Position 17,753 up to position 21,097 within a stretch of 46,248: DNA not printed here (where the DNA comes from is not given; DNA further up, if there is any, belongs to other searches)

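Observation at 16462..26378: A phage-borne two-gene multisubunit RNA polymerase with full-length, unsplit beta-prime and beta subunits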

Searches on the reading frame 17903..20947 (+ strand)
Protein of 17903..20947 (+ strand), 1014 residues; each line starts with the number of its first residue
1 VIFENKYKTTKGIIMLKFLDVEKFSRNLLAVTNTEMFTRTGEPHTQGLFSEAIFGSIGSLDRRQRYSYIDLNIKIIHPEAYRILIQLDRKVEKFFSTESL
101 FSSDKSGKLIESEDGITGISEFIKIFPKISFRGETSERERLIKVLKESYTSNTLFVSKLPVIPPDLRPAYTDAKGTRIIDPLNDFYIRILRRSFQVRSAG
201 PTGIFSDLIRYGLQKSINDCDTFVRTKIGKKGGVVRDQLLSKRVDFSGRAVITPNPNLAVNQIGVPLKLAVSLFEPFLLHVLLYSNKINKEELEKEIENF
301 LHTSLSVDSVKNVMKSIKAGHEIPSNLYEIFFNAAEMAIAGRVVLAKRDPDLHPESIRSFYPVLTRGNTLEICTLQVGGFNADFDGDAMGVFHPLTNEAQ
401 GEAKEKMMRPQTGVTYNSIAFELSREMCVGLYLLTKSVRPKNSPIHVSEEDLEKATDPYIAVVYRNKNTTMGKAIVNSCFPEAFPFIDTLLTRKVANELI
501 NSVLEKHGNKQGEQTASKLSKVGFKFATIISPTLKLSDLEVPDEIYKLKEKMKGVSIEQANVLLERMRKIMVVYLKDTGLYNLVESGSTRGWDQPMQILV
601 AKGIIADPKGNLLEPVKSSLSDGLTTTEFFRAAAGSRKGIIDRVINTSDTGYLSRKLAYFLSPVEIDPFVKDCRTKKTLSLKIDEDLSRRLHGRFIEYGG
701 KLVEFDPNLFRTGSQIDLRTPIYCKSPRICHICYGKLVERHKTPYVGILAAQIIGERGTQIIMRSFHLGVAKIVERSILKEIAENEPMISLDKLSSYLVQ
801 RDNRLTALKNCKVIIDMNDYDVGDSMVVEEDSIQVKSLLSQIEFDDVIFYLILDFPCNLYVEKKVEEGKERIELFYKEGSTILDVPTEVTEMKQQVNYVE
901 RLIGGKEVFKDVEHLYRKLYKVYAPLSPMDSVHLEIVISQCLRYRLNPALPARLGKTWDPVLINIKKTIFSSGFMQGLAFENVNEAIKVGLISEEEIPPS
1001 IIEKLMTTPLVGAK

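Call 5: search_protein_families(library=pfam, proteins=[window:17903-20947:+], max_evalue=0.01)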
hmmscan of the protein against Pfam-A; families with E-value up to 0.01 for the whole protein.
window:17903-20947:+ (1014 aa): 4 families
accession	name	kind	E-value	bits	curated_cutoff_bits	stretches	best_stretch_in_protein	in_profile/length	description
PF00623.25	RNA_pol_Rpb1_2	-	1.4e-26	94.1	25.3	1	242-407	2-164/166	RNA polymerase Rpb1, domain 2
PF04998.22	RNA_pol_Rpb1_5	-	3.5e-20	73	28.5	1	623-848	1-151/267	RNA polymerase Rpb1, domain 5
PF04997.17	RNA_pol_Rpb1_1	-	9.4e-05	22.3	39.7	1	148-202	200-254/312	RNA polymerase Rpb1, domain 1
PF04983.23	RNA_pol_Rpb1_3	-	0.00084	19.7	28.9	1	437-538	76-161/162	RNA polymerase Rpb1, domain 3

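Call 6: search_protein_families(library=phrogs, proteins=[window:17903-20947:+], max_evalue=0.01)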
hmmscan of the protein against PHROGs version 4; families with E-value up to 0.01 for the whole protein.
window:17903-20947:+ (1014 aa): 5 families
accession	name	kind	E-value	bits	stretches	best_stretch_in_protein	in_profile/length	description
phrog_25354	-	unknown function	8.5e-54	183.7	2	230-436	323-505/1216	-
phrog_2986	-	DNA, RNA and nucleotide metabolism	3.1e-43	148.8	1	16-256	10-256/539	RNA polymerase beta subunit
phrog_2987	-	DNA, RNA and nucleotide metabolism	4.7e-22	79.3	1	138-426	187-459/478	RNA polymerase beta subunit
phrog_2962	-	DNA, RNA and nucleotide metabolism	5.7e-21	75.7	1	442-781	71-431/433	RNA polymerase beta subunit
phrog_3015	-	DNA, RNA and nucleotide metabolism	1e-20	74.8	1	544-783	141-390/653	RNA polymerase beta subunit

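Call 8: search_dna_similar(query=window:17903-20947:+, collection=phages, mode=protein, max_rows=40)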
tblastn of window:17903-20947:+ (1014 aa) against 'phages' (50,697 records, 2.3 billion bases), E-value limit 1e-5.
Records with a match: 319; places in all: 379; records where one place covers at least 80% of the query: 0.
Best place of each record, by identity: <60% 319.
By first word of the organism name: Pseudomonas 79; Erwinia 40; Vibrio 26; Salmonella 25; Serratia 21; Aeromonas 19; Klebsiella 16; Staphylococcus 12; Rhizobium 10; Bacillus 9; and 23 more.
By host as written in the record: - 35; Pseudomonas aeruginosa 32; Erwinia amylovora 26; Klebsiella pneumoniae 14; Staphylococcus aureus 9; Aeromonas hydrophila 9; Pseudomonas aeruginosa PAO1 8; Erwinia amylovora ATCC 29780 6; and 104 more.
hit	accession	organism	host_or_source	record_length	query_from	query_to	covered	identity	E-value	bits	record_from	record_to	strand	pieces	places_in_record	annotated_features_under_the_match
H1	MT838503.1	Bacteriophage sp.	human fecal samples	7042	133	943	80%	25.1%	1e-44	182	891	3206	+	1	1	record has no annotation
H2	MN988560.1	Rhizobium phage RHph_TM21B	R. phaseoli INC 1-2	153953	39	822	77%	24.4%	7e-44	180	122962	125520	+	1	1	DNA-directed RNA polymerase beta' subunit protein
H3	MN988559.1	Rhizobium phage RHph_TM39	R. phaseoli S20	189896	39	822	77%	24.4%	7e-44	180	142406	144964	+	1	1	DNA-directed RNA polymerase beta' subunit protein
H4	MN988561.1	Rhizobium phage RHph_TM61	R. etli NXC12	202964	39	822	77%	24.4%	7e-44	180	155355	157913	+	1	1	DNA-directed RNA polymerase beta' subunit protein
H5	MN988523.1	Rhizobium phage RHph_TM2_3B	Rhizobium phaseoli T2_3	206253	39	822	77%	24.4%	7e-44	180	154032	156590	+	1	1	DNA-directed RNA polymerase beta' subunit protein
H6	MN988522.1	Rhizobium phage RHph_TM40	Rhizobium leg. CIAT894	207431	39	822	77%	24.4%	7e-44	180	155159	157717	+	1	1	DNA-directed RNA polymerase beta' subunit protein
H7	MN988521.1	Rhizobium phage RHph_TM30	Rhizobium sp. N941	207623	39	822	77%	24.4%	7e-44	180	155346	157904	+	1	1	DNA-directed RNA polymerase beta' subunit protein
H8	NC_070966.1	Rhizobium phage RHph_TM30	Rhizobium sp. N941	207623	39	822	77%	24.4%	7e-44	180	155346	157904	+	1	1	DNA-directed RNA polymerase beta' subunit protein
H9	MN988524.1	Rhizobium phage RHph_TM3_3_6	Rhizobium phaseoli T3_6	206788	39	822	77%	24.4%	7e-44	180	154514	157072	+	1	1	DNA-directed RNA polymerase beta' subunit protein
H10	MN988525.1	Rhizobium phage RHph_Y65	Rhizobium phaseoli INC1-2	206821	39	822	77%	24.4%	9e-44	180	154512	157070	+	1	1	DNA-directed RNA polymerase beta' subunit protein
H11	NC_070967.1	Rhizobium phage RHph_Y65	Rhizobium phaseoli INC1-2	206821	39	822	77%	24.4%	9e-44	180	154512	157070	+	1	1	DNA-directed RNA polymerase beta' subunit protein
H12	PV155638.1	Cobetia phage Carin-5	Cobetia marina DSMZ 4741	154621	65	818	74%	23.4%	1e-39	167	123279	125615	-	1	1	DNA-directed RNA polymerase subunit beta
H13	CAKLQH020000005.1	Acinetobacter phage MD-2021a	not known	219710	134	771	63%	27.2%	4e-54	213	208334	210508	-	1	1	rpoC: DNA-directed RNA polymerase subunit beta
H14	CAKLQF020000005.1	Acinetobacter phage MD-2021a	not known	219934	134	771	63%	27.2%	4e-54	213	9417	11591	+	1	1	rpoC: DNA-directed RNA polymerase subunit beta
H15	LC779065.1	Yersinia phage vB_Yru_GN1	Yersinia ruckeri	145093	156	825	66%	25.2%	2e-34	150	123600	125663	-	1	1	DNA-directed RNA polymerase subunit beta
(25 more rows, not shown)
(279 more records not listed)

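Call 9: get_annotated_region(hit=H8, flank=8000)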
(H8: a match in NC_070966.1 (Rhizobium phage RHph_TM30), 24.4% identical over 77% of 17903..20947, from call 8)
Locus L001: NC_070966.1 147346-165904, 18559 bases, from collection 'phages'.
description: Rhizobium phage RHph_TM30, complete genome.
organism: Rhizobium phage RHph_TM30 (NCBI taxid 2509764)
taxonomy: Viruses; Duplodnaviria; Heunggongvirae; Uroviricota; Caudoviricetes; Kleczkowskaviridae; Cuauhnahuacvirus; Cuauhnahuacvirus TM30
host: Rhizobium sp. N941; source: agricultural lands; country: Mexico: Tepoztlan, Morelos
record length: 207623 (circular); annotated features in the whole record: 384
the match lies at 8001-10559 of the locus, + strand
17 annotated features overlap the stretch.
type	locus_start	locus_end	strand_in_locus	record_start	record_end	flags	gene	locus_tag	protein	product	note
CDS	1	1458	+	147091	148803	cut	-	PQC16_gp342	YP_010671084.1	ATP-dependent helicase protein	-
CDS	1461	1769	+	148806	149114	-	-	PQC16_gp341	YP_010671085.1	ASCH domain-containing protein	-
CDS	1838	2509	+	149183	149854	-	-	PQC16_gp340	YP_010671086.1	5'-deoxynucleotidase protein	-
CDS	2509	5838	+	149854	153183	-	-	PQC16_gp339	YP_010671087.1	DNA polymerase A domain-containing protein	-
CDS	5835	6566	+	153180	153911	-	-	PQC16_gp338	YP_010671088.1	hypothetical protein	-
CDS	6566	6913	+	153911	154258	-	-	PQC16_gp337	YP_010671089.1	hypothetical protein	-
CDS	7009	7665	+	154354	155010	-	-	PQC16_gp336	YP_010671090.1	hypothetical protein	-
CDS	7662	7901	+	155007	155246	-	-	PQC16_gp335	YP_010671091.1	hypothetical protein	-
CDS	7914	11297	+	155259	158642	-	-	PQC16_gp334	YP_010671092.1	DNA-directed RNA polymerase beta' subunit protein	-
CDS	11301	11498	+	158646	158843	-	-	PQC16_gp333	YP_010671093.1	hypothetical protein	-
CDS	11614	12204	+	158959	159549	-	-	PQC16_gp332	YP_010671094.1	hypothetical protein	-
CDS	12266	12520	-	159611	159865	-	-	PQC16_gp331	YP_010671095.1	hypothetical protein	-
CDS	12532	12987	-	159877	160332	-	-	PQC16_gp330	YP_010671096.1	hypothetical protein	-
CDS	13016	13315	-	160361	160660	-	-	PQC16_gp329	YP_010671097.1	prohead core protein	-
CDS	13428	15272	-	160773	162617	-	-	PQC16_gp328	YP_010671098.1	lysophospholipase L1-like esterase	-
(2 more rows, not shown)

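Call 17: find_related_loci(query=window:17903-20947:+, collection=viral_contigs, flank=10000)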
Query window:17903-20947:+ (1014 aa) in viral_contigs; peptide patterns used: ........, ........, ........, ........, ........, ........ (x = any residue, [..] = any of these).
97 stretches matched a pattern, but none encodes a relative of the query by tblastn (E <= 1e-3).
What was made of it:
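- Tried and rejected: A single-protein scan of IMG/VR with beta' found no relative (call 17).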

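Call 18: find_homologous_proteins(query=window:17903-20947:+, max_evalue=1e-10)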
Query window:17903-20947:+ (1014 aa): 4649 proteins with E <= 1e-10 among 8000 candidates; the best 120 are listed.
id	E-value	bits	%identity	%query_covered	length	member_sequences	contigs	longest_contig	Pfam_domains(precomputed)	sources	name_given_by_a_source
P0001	0.0e+0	2264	100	100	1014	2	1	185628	PF04998.23,PF00623.26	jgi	-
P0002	0.0e+0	1642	71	98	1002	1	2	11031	PF04998.23,PF00623.26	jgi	jgi:DNA-directed RNA polymerase beta' subunit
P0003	0.0e+0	1641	71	99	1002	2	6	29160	PF04998.23,PF00623.26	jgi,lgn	jgi:hypothetical protein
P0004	0.0e+0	1623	71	99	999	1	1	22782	PF04998.23,PF00623.26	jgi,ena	-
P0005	0.0e+0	1576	68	99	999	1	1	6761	PF04998.23,PF00623.26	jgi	jgi:hypothetical protein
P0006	0.0e+0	1571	68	99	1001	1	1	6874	PF04998.23,PF00623.26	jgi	-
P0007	0.0e+0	1311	58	99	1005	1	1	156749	PF04998.23,PF00623.26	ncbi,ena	-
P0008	0.0e+0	1305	57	99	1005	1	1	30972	PF04998.23,PF00623.26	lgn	-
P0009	0.0e+0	1296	57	99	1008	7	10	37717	PF04998.23,PF00623.26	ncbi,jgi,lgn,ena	jgi:DNA-directed RNA polymerase beta' subunit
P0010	0.0e+0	1291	56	98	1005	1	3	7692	PF04998.23,PF00623.26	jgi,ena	-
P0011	0.0e+0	1280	56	98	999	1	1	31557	PF04998.23,PF00623.26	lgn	-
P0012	0.0e+0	1279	56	98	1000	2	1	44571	PF04998.23,PF00623.26,PF04983.24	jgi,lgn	-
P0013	0.0e+0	1279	55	98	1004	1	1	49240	PF04998.23,PF00623.26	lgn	-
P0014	0.0e+0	1278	56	99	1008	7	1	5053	PF04998.23,PF00623.26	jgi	-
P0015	0.0e+0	1275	57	98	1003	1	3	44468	PF04998.23,PF00623.26,PF04983.24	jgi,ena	-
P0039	0.0e+0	1229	54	99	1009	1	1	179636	PF04998.23,PF00623.26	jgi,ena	-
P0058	0.0e+0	1220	52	98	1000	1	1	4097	PF04998.23,PF00623.26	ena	-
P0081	0.0e+0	1206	52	98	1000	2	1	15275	PF04998.23,PF00623.26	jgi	-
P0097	0.0e+0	1197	53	98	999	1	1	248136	PF04998.23,PF00623.26,PF04997.18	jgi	jgi:DNA-directed RNA polymerase beta' subunit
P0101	0.0e+0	1192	53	98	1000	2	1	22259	PF04998.23,PF00623.26,PF04983.24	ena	-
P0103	0.0e+0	1191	51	99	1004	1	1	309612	PF04998.23,PF00623.26,PF04983.24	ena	-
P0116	0.0e+0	1184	53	98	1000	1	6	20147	PF04998.23,PF00623.26,PF04983.24,PF04997.18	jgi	jgi:hypothetical protein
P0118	0.0e+0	1182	53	98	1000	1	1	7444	PF04998.23,PF00623.26,PF04983.24,PF04997.18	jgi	-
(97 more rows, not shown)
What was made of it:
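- At least 120 beta' clusters have 51-71% identity and are all about 1000 aa (call 18).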

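Call 19: find_encoding_contigs(protein=P0007, flank=10000, max_places=2)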
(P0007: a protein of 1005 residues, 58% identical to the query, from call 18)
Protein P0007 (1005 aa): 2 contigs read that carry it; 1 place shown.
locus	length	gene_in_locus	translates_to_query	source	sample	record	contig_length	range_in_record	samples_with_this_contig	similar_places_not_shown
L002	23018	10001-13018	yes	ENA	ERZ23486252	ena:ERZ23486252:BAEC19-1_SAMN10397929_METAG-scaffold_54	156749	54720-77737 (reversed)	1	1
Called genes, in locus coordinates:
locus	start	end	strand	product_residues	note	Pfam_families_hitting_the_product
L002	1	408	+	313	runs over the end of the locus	-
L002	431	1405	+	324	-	-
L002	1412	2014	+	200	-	-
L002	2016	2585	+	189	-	-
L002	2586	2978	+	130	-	-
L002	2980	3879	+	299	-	-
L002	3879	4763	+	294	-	PF04717:Phage_base_V (faint)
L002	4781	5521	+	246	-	-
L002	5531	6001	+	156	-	-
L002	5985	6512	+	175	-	-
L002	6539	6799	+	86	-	PF05488:PAAR_motif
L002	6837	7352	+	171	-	-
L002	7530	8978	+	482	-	-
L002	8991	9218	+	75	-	-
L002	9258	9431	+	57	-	-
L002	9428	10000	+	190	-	-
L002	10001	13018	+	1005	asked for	PF00623:RNA_pol_Rpb1_2, PF04998:RNA_pol_Rpb1_5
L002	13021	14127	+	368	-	-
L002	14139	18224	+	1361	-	PF04565:RNA_pol_Rpb2_3, PF00562:RNA_pol_Rpb2_6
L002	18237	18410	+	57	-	-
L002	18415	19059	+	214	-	-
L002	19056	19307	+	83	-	-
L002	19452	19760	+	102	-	PF25864:Gins15_N (weak)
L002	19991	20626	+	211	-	-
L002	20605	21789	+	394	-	-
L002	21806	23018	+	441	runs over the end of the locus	-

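Call 20: find_encoding_contigs(protein=P0097, flank=10000, max_places=2)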
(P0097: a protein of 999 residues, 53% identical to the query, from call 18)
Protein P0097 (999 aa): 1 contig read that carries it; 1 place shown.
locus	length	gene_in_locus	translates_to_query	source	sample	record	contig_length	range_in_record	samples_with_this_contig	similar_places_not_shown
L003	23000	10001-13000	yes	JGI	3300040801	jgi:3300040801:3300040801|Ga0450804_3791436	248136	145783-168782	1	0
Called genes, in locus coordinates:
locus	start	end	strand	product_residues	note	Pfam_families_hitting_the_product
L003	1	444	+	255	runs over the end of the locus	-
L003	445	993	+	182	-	-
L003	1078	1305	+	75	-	PF05488:PAAR_motif (faint)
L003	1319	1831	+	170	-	PF01510:Amidase_2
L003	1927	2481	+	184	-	-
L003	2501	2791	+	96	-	-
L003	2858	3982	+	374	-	-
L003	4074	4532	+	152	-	-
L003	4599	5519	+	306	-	-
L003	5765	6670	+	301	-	PF00294:PfkB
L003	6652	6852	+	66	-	-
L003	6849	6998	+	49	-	-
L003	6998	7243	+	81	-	-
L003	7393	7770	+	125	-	-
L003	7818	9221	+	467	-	-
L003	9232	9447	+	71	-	-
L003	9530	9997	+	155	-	-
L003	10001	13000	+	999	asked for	PF04997:RNA_pol_Rpb1_1 (faint), PF00623:RNA_pol_Rpb1_2, PF04998:RNA_pol_Rpb1_5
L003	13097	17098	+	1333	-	PF04565:RNA_pol_Rpb2_3 (weak), PF00562:RNA_pol_Rpb2_6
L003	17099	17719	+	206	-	-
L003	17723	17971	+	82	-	-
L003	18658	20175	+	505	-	-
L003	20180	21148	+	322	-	PF20208:ARPP-1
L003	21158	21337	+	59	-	-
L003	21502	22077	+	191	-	-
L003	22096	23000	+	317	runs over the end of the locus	-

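Call 21: find_encoding_contigs(protein=P0001, flank=10000, max_places=2)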
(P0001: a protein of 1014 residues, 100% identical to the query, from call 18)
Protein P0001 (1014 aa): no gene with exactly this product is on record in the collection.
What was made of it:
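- Tried and rejected: An exact look-up of the beta' protein found nothing on record, so the rest of the genome could not be inspected (call 21).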

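Call 22: find_encoding_contigs(protein=P0103, flank=10000, max_places=2)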
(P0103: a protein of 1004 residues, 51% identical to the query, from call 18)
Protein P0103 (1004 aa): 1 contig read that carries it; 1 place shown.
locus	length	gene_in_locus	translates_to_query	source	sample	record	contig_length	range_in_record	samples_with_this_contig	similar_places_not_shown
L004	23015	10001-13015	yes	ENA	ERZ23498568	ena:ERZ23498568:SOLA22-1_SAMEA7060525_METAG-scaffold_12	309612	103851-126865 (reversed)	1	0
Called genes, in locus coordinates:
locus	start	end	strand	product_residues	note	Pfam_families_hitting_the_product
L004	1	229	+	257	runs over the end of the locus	-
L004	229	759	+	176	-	-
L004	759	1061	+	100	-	PF05488:PAAR_motif (weak)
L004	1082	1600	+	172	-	PF01510:Amidase_2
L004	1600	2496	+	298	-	-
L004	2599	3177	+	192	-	-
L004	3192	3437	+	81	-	-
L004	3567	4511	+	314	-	-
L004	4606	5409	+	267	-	-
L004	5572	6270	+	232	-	-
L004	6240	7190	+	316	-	PF00294:PfkB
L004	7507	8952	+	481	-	-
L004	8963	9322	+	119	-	-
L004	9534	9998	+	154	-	-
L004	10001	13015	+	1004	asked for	PF00623:RNA_pol_Rpb1_2, PF04983:RNA_pol_Rpb1_3 (weak), PF04998:RNA_pol_Rpb1_5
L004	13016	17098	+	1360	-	PF04565:RNA_pol_Rpb2_3, PF00562:RNA_pol_Rpb2_6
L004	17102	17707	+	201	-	-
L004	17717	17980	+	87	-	-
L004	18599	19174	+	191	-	-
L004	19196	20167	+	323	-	-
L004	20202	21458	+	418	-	-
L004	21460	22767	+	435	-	PF13203:DUF2201_N, PF09967:DUF2201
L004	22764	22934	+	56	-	-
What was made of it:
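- On GIY-YIG homing endonucleases: They are absent at these sites in L003 and L004 (calls 20, 22).
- Relatives lie on 150-310 kb contigs with PAAR, gp5 and amidase neighbours (calls 19, 20, 22).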

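Call 25: search_solved_structures(query=window:17903-20947:+, max_evalue=0.001)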
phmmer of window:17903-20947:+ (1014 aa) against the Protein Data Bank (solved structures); distinct sequences matched with E-value up to 0.001: 127 (the best 60 are shown).
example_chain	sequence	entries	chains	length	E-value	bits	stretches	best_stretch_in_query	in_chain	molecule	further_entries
5uh5_D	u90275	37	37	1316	3.3e-56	194.3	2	468-769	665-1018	DNA-directed RNA polymerase subunit beta'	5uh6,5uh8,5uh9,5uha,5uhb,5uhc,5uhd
5zx2_D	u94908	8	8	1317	3.4e-56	194.3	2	468-769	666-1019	DNA-directed RNA polymerase subunit beta'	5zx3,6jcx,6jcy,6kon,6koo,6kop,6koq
10mi_D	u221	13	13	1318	3.4e-56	194.3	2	468-769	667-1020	DNA-directed RNA polymerase subunit beta'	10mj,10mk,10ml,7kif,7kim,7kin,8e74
7pp4_d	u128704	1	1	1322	3.4e-56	194.3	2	468-769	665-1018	DNA-directed RNA polymerase subunit beta'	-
7q4u_D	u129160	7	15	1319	3.4e-56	194.3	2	468-769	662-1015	DNA-directed RNA polymerase subunit beta'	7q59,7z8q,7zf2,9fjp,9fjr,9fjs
6bzo_D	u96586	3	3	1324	3.5e-56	194.3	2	468-769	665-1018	DNA-directed RNA polymerase subunit beta'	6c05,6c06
6c04_D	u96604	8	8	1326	3.5e-56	194.3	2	468-769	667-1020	DNA-directed RNA polymerase subunit beta'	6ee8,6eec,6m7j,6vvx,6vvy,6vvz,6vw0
9m9d_D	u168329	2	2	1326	3.5e-56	194.3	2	468-769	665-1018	DNA-directed RNA polymerase subunit beta'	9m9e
9m98_D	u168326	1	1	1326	3.5e-56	194.3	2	468-769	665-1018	DNA-directed RNA polymerase subunit beta'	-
9e7v_D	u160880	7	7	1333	3.7e-56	194.2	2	468-769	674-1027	DNA-directed RNA polymerase subunit beta'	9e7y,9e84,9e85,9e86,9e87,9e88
5vi5_D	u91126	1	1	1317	4e-56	194.1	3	138-446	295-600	DNA-directed RNA polymerase subunit beta'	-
6edt_D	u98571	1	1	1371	4.4e-56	194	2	468-769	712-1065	DNA-directed RNA polymerase subunit beta'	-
5tw1_D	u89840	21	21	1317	5.7e-56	193.6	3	138-446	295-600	DNA-directed RNA polymerase subunit beta'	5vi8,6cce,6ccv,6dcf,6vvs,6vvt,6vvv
6eyd_D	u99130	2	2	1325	6e-56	193.5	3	138-446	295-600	DNA-directed RNA polymerase subunit beta'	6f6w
6j9e_D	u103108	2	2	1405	1.7e-54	188.7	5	136-280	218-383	DNA-directed RNA polymerase subunit beta'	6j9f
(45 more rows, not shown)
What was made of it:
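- Checked: phmmer against PDB gives bacterial beta' at 3e-56 (call 25).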
